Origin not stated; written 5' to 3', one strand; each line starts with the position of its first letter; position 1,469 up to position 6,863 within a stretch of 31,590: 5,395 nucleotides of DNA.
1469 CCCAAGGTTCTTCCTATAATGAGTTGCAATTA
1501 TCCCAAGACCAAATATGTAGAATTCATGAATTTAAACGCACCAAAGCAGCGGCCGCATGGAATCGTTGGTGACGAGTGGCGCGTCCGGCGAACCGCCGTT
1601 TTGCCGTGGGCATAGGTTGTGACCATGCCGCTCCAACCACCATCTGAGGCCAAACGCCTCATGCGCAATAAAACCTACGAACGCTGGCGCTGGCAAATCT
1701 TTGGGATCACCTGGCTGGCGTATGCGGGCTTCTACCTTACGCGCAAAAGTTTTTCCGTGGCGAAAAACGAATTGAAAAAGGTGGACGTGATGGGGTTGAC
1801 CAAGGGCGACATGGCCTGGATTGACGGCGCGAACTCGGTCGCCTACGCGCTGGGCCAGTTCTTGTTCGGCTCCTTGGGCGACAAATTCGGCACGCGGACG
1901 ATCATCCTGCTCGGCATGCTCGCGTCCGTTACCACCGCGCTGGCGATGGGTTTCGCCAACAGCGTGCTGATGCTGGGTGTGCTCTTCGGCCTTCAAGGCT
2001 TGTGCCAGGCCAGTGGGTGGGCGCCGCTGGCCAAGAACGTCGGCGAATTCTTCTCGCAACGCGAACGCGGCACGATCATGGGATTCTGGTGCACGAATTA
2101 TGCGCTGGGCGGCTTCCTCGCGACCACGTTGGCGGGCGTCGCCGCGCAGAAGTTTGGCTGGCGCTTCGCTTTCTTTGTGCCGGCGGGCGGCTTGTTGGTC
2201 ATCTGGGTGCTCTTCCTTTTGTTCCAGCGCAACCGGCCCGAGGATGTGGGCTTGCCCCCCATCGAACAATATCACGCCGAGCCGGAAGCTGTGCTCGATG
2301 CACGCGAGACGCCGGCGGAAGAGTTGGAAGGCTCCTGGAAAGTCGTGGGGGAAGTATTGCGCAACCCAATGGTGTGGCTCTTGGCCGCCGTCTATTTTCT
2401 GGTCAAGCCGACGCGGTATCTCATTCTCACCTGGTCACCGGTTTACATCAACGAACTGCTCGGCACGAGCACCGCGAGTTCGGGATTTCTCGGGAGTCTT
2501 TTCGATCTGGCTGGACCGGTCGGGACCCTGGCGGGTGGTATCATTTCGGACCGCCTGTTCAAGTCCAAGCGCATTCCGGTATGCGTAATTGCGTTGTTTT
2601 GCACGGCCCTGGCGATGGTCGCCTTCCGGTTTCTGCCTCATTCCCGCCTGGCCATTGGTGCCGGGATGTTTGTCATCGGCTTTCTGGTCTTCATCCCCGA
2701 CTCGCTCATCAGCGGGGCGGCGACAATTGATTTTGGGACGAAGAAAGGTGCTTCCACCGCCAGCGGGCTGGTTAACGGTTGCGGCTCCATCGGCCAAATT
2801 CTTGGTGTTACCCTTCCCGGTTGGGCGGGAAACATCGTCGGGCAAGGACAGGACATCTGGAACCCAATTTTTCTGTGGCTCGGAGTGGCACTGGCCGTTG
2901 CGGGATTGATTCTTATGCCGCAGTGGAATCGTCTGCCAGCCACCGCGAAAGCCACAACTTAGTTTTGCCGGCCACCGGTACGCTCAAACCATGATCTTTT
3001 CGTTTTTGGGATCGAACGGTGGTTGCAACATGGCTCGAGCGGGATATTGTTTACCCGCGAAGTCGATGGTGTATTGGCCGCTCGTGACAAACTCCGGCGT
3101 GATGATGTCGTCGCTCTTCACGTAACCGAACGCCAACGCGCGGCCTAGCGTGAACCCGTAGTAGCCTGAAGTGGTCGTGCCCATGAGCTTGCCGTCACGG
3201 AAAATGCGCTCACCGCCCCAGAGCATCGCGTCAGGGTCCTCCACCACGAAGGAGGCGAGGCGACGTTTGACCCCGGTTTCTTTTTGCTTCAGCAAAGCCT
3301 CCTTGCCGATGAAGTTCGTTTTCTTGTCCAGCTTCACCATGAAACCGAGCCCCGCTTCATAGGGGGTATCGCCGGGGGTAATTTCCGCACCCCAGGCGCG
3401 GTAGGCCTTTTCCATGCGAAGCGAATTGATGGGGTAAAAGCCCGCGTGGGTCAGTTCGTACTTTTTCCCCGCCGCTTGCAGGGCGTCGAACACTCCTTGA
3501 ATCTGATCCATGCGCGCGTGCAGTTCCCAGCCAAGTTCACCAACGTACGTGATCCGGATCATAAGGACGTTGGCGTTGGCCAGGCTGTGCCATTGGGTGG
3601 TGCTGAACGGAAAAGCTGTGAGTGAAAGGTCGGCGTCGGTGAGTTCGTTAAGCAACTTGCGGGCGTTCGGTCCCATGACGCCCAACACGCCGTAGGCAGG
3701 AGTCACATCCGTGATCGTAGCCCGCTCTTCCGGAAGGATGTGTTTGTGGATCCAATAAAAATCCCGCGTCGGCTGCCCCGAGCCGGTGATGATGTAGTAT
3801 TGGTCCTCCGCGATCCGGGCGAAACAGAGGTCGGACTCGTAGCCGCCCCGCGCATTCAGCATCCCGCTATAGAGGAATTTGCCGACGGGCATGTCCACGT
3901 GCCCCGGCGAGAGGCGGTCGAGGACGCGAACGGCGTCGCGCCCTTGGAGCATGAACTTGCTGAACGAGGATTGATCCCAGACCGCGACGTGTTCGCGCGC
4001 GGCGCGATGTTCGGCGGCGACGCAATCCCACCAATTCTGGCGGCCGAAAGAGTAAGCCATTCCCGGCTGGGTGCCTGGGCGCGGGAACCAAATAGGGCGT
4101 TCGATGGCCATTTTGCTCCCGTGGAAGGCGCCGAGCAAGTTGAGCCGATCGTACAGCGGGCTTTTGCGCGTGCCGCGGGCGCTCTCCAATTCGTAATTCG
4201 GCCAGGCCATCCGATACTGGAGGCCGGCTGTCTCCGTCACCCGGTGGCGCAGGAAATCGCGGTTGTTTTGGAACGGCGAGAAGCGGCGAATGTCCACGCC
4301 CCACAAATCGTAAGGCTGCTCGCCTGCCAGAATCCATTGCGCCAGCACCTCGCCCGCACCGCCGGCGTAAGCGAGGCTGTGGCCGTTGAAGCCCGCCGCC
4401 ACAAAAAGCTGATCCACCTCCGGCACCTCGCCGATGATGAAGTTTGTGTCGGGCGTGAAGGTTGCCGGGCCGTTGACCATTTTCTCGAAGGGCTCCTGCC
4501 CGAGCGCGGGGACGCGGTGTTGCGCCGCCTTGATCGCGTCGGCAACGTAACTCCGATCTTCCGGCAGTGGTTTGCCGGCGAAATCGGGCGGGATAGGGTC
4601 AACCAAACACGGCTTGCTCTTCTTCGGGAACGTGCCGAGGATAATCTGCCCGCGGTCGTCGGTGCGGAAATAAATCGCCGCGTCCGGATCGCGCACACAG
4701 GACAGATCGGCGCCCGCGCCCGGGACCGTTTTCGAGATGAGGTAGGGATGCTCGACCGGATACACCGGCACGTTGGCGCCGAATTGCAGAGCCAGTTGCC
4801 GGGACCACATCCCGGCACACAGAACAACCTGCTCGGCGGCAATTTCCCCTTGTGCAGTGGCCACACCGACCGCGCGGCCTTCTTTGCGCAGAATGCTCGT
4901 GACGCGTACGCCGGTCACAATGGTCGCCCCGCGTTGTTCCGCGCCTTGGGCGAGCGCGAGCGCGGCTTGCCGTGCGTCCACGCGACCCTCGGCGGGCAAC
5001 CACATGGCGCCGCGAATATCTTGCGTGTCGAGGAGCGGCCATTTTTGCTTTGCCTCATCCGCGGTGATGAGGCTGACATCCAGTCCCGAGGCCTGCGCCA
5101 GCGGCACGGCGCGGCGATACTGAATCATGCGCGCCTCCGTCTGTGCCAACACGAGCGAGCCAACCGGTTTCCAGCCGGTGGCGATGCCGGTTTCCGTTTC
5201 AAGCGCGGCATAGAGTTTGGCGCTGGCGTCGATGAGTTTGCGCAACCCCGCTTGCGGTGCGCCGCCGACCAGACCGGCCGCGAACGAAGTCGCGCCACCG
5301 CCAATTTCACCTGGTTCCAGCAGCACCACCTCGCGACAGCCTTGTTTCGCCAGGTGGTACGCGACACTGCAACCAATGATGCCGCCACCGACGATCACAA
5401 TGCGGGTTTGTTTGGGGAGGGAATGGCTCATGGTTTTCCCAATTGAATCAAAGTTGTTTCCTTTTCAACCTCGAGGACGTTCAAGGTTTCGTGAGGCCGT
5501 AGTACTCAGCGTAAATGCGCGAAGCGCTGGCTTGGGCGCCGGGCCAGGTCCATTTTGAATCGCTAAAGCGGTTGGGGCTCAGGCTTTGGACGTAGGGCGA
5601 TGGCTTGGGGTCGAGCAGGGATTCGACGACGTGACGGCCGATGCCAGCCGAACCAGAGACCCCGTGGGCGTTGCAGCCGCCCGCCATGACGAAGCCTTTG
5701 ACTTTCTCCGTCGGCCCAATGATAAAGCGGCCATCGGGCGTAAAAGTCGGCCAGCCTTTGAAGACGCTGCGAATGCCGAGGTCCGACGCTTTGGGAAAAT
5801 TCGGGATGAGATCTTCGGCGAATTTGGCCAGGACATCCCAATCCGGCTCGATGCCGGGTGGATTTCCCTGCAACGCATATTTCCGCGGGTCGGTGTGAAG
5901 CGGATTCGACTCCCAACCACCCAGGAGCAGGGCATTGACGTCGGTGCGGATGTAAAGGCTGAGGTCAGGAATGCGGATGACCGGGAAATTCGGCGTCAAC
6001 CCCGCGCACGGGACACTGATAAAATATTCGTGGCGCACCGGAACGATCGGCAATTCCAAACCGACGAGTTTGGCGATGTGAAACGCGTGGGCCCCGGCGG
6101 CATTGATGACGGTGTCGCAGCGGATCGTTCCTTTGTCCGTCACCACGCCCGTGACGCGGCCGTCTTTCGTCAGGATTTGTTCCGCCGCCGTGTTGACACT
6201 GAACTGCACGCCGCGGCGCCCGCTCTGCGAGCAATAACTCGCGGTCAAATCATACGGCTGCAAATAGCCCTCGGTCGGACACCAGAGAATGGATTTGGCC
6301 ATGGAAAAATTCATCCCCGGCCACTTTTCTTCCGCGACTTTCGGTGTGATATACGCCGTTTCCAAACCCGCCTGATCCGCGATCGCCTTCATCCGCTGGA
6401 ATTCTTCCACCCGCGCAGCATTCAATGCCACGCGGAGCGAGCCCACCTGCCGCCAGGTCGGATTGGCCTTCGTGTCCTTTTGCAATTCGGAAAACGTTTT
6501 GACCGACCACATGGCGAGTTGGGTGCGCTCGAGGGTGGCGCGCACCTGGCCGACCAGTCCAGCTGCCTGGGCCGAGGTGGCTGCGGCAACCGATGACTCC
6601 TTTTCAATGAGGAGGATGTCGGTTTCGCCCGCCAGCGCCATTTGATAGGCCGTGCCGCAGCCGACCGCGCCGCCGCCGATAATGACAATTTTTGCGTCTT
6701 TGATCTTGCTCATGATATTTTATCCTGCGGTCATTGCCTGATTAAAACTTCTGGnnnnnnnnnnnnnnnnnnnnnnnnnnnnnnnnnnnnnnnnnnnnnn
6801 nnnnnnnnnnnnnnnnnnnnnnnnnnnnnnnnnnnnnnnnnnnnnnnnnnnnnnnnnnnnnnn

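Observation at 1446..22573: One 19-nt box abutting the -35 element recurs at six promoters, suggesting a single ~24-kb regulon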

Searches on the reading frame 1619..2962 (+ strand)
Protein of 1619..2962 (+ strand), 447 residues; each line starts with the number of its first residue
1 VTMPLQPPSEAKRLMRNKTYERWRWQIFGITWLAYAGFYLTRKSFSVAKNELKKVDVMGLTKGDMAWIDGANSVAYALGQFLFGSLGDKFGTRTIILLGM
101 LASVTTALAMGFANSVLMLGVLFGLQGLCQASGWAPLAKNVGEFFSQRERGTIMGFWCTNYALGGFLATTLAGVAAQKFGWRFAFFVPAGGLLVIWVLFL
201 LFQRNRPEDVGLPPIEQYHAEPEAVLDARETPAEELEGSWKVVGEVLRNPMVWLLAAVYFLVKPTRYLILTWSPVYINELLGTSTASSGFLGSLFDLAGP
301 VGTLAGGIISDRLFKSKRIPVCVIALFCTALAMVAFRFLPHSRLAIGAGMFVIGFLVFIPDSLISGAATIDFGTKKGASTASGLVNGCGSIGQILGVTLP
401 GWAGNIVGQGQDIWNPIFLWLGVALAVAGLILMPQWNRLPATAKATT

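Call 10: search_protein_families(library=pfam, proteins=[window:1619-2962:+])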
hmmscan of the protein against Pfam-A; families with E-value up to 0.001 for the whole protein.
window:1619-2962:+ (447 aa): 5 families
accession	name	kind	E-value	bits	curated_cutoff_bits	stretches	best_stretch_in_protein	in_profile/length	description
PF07690.21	MFS_1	-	3.8e-50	171.2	33.4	1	32-396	2-346/347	Major Facilitator Superfamily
PF03092.22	BT1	-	1.4e-07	31.1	22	1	152-356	124-325/432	BT1 family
PF00083.30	Sugar_tr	-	1.3e-05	24.8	22.3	1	54-200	43-191/452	Sugar (and other) transporter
PF03137.26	OATP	-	0.00018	20.4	25.8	1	181-337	216-383/545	Organic Anion Transporter Polypeptide (OATP) family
PF00854.27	PTR2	-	0.00057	19.3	27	1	156-201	75-120/392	POT family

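Call 57: search_protein_families(library=ncbifam, proteins=[window:1619-2962:+], max_evalue=0.00001)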
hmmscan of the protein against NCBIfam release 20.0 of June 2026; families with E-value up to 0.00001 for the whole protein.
window:1619-2962:+ (447 aa): 33 families (the best 25 are shown)
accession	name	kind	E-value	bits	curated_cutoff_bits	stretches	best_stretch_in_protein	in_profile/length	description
TIGR00881.1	2A0104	subfamily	9.8e-73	245.3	407.75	1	32-395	1-361/379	phosphoglycerate transporter protein PgtP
TIGR00712.1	glpT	equivalog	5.6e-61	206.9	632.55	1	17-405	20-409/440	glycerol-3-phosphate transporter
NF008661.1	PRK11663.1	subfamily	7e-61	206.6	564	1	17-435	21-430/439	MFS transporter family glucose-6-phosphate receptor UhpC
NF008433.0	PRK11273.1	equivalog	1e-60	206.2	748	1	17-395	20-398/452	glycerol-3-phosphate transporter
TIGR00893.1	2A0114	subfamily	3.5e-47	161.2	395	1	35-432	3-395/399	D-galactonate transporter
NF007107.1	PRK09556.1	equivalog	5e-42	144.4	497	1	25-432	29-446/469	hexose-6-phosphate:phosphate antiporter UhpT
NF047787.1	PhglyTportPgtP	equivalog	4.2e-39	134.6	750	1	17-402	20-408/451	phosphoglycerate transporter PgtP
TIGR00895.1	2A0115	subfamily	1.5e-25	90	418.55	1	58-402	47-396/398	aromatic acid/H+ symport family MFS transporter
NF049980.1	SfMCT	equivalog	1.3e-16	60.3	320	1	44-399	20-357/378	L-lactate MFS transporter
NF008586.0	PRK11551.1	equivalog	5.8e-16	58.5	410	1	46-415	35-376/406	3-(3-hydroxy-phenyl)propionate transporter MhpT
TIGR00886.1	2A0108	subfamily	1.8e-15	57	311.7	1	44-357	19-333/368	NarK family nitrate/nitrite MFS transporter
NF038246.1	bile_salt_MFS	equivalog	3.1e-15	56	400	1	228-418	207-390/408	conjugated bile salt MFS transporter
NF003024.0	PRK03893.1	subfamily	2.3e-13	49.8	604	1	16-209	11-198/497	sialate:H+ symport family MFS transporter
TIGR00880.1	2_A_01_02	superfamily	2.5e-13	50.3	131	1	74-199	5-134/141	multidrug resistance protein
TIGR00710.1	efflux_Bcr_CflA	subfamily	2e-11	44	200.9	1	75-368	52-321/385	Bcr/CflA family efflux MFS transporter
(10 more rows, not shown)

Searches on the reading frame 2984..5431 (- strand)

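Call 10: search_protein_families(library=pfam, proteins=[window:2984-5431:-])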
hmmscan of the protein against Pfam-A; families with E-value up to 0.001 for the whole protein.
window:2984-5431:- (815 aa): 11 families
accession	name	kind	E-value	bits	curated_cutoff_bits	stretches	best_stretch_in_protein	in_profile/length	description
PF01266.30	DAO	-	9e-73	246.3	27.9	1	10-366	1-353/353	FAD dependent oxidoreductase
PF01571.26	GCV_T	-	2.9e-66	223.8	25.6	1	426-698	1-255/255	Aminomethyltransferase folate-binding domain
PF16350.10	FAO_M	-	4.2e-19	68.9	27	1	370-424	2-56/56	FAD dependent oxidoreductase central domain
PF08669.17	GCV_T_C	-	9.1e-19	67.6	25.9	1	723-807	1-80/80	Glycine cleavage T-protein C-terminal barrel domain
PF07992.20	Pyr_redox_2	-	3.2e-08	33.8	26.1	1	7-40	141-173/291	Pyridine nucleotide-disulphide oxidoreductase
PF13450.12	NAD_binding_8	-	3.9e-06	27.5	21.9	1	13-51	1-39/68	NAD(P)-binding Rossmann-like domain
PF00890.30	FAD_binding_2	-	5.3e-06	26.3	20.4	1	11-216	2-211/414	FAD binding domain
PF13738.12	Pyr_redox_3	-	2.5e-05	24.1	30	0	12-44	1-33/305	Pyridine nucleotide-disulphide oxidoreductase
PF01593.30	Amino_oxidase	-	7.4e-05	22.6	19.8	0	129-219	182-266/443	Flavin containing amine oxidoreductase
PF00070.33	Pyr_redox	-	0.00036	21.4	22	0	10-38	1-28/82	Pyridine nucleotide-disulphide oxidoreductase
PF04820.20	Trp_halogenase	-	0.00096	18.5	21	0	10-44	1-38/458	Tryptophan halogenase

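Call 57: search_protein_families(library=ncbifam, proteins=[window:2984-5431:-], max_evalue=0.00001)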
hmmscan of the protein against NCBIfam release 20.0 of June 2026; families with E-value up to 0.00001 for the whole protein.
window:2984-5431:- (815 aa): 27 families (the best 25 are shown)
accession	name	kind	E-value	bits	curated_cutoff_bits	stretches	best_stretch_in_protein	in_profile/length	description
NF001567.0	PRK00389.1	subfamily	7e-54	183.1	300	1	469-806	32-352/359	glycine cleavage system aminomethyltransferase GcvT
TIGR01372.1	soxA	subfamily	2.5e-47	161.3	1164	1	421-812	607-993/996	sarcosine oxidase subunit alpha family protein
TIGR00528.1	gcvT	equivalog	3.2e-47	161.2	235.85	1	471-774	32-333/362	glycine cleavage system aminomethyltransferase GcvT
TIGR02352.1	thiamin_ThiO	equivalog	5e-40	137.7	250.8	1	11-227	1-224/351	glycine oxidase ThiO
NF053776.1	TmaoDeMthMsil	equivalog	3.5e-38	131.6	1100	1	473-813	420-761/763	trimethylamine N-oxide demethylase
NF008425.0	PRK11259.1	equivalog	5e-34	117.8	257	2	8-221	4-216/377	N-methyl-L-tryptophan oxidase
NF010093.0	PRK13579.1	equivalog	4.2e-33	114.6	459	1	470-776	40-339/371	glycine cleavage system aminomethyltransferase GcvT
NF001933.0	PRK00711.1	subfamily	5.6e-29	101.4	383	1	66-248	111-295/429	D-amino acid dehydrogenase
TIGR01373.1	soxB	subfamily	7.5e-29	100.8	529.45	1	9-376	31-390/407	sarcosine oxidase subunit beta family protein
NF009133.0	PRK12486.1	equivalog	1.1e-27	96.9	410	1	469-773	42-341/369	dimethylsulfoniopropionate demethylase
TIGR01377.1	soxA_mon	subfamily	1.4e-27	96.5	479.65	1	11-385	3-376/381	amino oxidase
TIGR03364.1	HpnW_proposed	hypoth_equivalog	6.4e-22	78.1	285.1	1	10-215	2-202/365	TIGR03364 family FAD-dependent oxidoreductase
NF009074.0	PRK12409.1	equivalog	1.5e-17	63.9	494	1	66-227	111-275/410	D-amino acid dehydrogenase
NF008726.1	PRK11728.1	equivalog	6.6e-16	58.1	299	1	10-220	2-212/389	L-2-hydroxyglutarate oxidase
TIGR03197.1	MnmC_Cterm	equivalog_domain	7.5e-15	54.9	174.2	1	11-226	2-217/400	FAD-dependent 5-carboxymethylaminomethyl-2-thiouridine(34) oxidoreductase MnmC1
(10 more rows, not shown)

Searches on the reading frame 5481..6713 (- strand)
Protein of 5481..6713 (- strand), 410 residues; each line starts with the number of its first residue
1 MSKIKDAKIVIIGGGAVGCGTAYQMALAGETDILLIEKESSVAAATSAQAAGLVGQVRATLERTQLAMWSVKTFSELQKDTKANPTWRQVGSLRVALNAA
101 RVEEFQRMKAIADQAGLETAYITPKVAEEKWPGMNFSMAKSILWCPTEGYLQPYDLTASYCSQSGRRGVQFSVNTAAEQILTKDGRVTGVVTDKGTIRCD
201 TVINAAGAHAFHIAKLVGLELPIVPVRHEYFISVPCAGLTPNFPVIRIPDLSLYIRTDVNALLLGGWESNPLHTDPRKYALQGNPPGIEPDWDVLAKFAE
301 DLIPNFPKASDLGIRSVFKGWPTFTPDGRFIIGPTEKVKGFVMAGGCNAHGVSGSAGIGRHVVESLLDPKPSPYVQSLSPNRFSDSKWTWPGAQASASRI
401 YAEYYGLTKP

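Call 10: search_protein_families(library=pfam, proteins=[window:5481-6713:-])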
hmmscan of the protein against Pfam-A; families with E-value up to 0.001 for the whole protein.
window:5481-6713:- (410 aa): 6 families
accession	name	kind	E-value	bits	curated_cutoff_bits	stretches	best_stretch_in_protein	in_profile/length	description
PF01266.30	DAO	-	1.4e-58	199.6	27.9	1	8-364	1-352/353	FAD dependent oxidoreductase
PF07992.20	Pyr_redox_2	-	1.2e-07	32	26.1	0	4-51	140-186/291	Pyridine nucleotide-disulphide oxidoreductase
PF13738.12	Pyr_redox_3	-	1.2e-05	25.2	30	0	10-43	1-34/305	Pyridine nucleotide-disulphide oxidoreductase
PF00890.30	FAD_binding_2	-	1.5e-05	24.9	20.4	1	9-194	2-182/414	FAD binding domain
PF03486.20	HI0933_like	-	0.00043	20.3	50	0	8-43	2-36/244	HI0933-like protein Rossmann domain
PF13450.12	NAD_binding_8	-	0.0009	19.9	21.9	0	11-50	1-40/68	NAD(P)-binding Rossmann-like domain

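Call 57: search_protein_families(library=ncbifam, proteins=[window:5481-6713:-], max_evalue=0.00001)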
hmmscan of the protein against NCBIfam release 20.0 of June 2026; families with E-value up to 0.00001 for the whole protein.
window:5481-6713:- (410 aa): 16 families
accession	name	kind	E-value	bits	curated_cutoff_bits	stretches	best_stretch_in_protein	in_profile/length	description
NF001933.0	PRK00711.1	subfamily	1.3e-25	90.3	383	1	64-250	109-295/429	D-amino acid dehydrogenase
TIGR02352.1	thiamin_ThiO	equivalog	1.7e-24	86.6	250.8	1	9-229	1-221/351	glycine oxidase ThiO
NF008425.0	PRK11259.1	equivalog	4.4e-23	81.8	257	1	7-229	5-222/377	N-methyl-L-tryptophan oxidase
TIGR01373.1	soxB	subfamily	4.1e-20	72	529.45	1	8-384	32-400/407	sarcosine oxidase subunit beta family protein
TIGR01377.1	soxA_mon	subfamily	3.7e-17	62.2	479.65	1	9-387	3-379/381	amino oxidase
TIGR03377.1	glycerol3P_GlpA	equivalog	7.4e-17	61.1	552.8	1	9-227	2-221/530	anaerobic glycerol-3-phosphate dehydrogenase subunit GlpA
NF008726.1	PRK11728.1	equivalog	8.7e-17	61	299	1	8-232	2-226/389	L-2-hydroxyglutarate oxidase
NF033460.1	glycerol3P_ox_II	equivalog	1.4e-16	60.6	460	1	8-220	3-218/361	type 2 glycerol-3-phosphate oxidase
NF002480.1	PRK01747.1-1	equivalog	5.7e-15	54.7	540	1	5-227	247-467/645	bifunctional tRNA (5-methylaminomethyl-2-thiouridine)(34)-methyltransferase MnmC2/FAD-dependent 5-carboxymethylaminomethyl-2-thiouridine(34)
NF008313.0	PRK11101.1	equivalog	1.3e-13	50.4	425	1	4-227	6-230/548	anaerobic glycerol-3-phosphate dehydrogenase subunit A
TIGR03197.1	MnmC_Cterm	equivalog_domain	2.5e-13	49.9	174.2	1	8-227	1-218/400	FAD-dependent 5-carboxymethylaminomethyl-2-thiouridine(34) oxidoreductase MnmC1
TIGR03364.1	HpnW_proposed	hypoth_equivalog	3.4e-13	49.4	285.1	1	8-209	2-196/365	TIGR03364 family FAD-dependent oxidoreductase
NF009074.0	PRK12409.1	equivalog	3.2e-09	36.4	494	0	59-234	103-281/410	D-amino acid dehydrogenase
TIGR02032.1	GG-red-SF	subfamily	3.4e-07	30.3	158.8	0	9-44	3-37/297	geranylgeranyl reductase family protein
NF050086.1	pipecolate_AmaA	exception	9.8e-07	27.8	600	0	5-209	24-236/425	L-pipecolate oxidase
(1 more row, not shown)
